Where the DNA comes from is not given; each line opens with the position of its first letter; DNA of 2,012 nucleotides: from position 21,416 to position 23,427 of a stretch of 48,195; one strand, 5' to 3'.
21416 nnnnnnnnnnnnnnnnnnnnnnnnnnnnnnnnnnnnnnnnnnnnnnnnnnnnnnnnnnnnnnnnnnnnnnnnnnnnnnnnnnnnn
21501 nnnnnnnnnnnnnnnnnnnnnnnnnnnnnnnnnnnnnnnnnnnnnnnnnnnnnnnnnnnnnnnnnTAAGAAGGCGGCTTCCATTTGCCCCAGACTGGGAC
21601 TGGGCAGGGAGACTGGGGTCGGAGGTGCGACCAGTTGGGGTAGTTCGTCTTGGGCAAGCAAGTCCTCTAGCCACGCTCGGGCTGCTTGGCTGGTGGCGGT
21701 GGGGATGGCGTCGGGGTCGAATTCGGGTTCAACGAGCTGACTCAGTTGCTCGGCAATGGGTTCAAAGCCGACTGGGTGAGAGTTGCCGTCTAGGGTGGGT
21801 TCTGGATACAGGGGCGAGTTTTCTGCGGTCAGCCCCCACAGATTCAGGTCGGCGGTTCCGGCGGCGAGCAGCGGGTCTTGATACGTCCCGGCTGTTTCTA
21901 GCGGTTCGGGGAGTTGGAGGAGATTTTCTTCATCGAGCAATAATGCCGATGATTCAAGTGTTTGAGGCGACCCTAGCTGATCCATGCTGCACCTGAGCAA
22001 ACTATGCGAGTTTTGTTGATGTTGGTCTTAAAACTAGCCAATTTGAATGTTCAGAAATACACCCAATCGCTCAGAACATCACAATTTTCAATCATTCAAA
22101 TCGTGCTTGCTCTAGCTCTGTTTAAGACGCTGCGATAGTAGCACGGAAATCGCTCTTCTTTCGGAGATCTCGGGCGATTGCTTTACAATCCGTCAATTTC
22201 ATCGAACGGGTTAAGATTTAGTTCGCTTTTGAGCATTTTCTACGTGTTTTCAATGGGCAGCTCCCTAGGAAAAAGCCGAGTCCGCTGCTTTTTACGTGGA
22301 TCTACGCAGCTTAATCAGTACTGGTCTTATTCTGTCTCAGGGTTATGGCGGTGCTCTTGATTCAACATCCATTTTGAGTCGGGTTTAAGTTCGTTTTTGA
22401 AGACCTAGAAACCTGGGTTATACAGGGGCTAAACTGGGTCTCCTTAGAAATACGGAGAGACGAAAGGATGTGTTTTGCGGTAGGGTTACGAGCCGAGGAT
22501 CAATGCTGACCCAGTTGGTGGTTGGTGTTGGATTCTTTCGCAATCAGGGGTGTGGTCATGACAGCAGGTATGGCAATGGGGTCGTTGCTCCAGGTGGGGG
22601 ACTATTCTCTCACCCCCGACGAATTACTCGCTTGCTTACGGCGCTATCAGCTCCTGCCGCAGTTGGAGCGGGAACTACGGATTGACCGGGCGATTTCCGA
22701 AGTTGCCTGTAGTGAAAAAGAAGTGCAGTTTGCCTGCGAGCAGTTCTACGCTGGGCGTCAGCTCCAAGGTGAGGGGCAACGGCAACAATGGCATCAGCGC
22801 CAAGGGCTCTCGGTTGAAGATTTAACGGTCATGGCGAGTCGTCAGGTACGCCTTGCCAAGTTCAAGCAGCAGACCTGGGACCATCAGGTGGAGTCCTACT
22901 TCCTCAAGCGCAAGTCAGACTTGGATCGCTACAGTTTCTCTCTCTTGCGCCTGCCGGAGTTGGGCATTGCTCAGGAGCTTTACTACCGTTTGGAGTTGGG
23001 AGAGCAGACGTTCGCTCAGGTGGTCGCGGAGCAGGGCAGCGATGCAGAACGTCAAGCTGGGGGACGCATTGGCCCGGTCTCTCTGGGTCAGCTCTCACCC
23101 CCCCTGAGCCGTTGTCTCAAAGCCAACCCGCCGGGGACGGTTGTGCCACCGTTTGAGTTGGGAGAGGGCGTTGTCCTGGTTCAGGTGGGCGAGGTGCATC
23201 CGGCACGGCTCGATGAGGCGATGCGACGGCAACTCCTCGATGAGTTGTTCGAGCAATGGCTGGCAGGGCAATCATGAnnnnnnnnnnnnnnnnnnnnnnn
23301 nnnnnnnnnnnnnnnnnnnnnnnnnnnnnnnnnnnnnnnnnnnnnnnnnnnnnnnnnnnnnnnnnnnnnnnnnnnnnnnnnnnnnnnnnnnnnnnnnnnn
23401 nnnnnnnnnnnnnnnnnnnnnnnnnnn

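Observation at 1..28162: Giant Rhs/YD-repeat protein divergently paired with an atypical ABC / HlyD / PPIase secretion operon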

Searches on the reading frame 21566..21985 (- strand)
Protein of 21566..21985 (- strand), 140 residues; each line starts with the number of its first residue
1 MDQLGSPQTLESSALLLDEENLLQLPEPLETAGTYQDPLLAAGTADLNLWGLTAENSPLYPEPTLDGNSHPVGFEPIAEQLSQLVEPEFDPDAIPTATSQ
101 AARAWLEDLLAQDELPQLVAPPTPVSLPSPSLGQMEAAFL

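Call 77: search_protein_families(library=pfam, proteins=[window:21566-21985:-], max_evalue=1)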
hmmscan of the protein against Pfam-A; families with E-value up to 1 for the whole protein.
window:21566-21985:- (140 aa): 0 families

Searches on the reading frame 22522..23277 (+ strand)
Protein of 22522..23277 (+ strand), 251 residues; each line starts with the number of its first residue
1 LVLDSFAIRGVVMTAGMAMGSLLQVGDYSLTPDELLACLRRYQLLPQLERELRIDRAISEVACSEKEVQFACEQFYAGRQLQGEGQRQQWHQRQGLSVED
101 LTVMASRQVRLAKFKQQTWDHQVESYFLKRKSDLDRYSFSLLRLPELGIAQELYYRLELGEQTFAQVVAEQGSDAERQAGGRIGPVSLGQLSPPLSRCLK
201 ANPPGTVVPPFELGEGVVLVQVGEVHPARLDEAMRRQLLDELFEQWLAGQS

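Call 6: search_protein_families(library=pfam, proteins=[window:22522-23277:+], max_evalue=0.01)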
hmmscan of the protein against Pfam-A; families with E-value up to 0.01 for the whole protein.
window:22522-23277:+ (251 aa): 3 families
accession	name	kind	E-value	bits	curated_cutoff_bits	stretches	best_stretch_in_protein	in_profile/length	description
PF00639.27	Rotamase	-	3.2e-07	31.7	21.7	1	150-222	22-95/97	PPIC-type PPIASE domain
PF13145.12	Rotamase_2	-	1.6e-05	26.1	27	1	122-229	5-112/121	PPIC-type PPIASE domain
PF13616.12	Rotamase_3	-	0.0026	18.7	22.5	1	149-224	39-114/116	PPIC-type PPIASE domain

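Call 8: search_protein_families(library=ncbifam, proteins=[window:22522-23277:+], max_evalue=0.01)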
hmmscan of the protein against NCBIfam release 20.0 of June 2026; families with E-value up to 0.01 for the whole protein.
window:22522-23277:+ (251 aa): 1 family
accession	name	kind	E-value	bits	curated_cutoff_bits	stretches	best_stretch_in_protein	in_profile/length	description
TIGR04500.1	PpiC_rel_mature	subfamily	7.9e-20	71.4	180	1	55-250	127-329/340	TIGR04500 family putative peptide maturation system protein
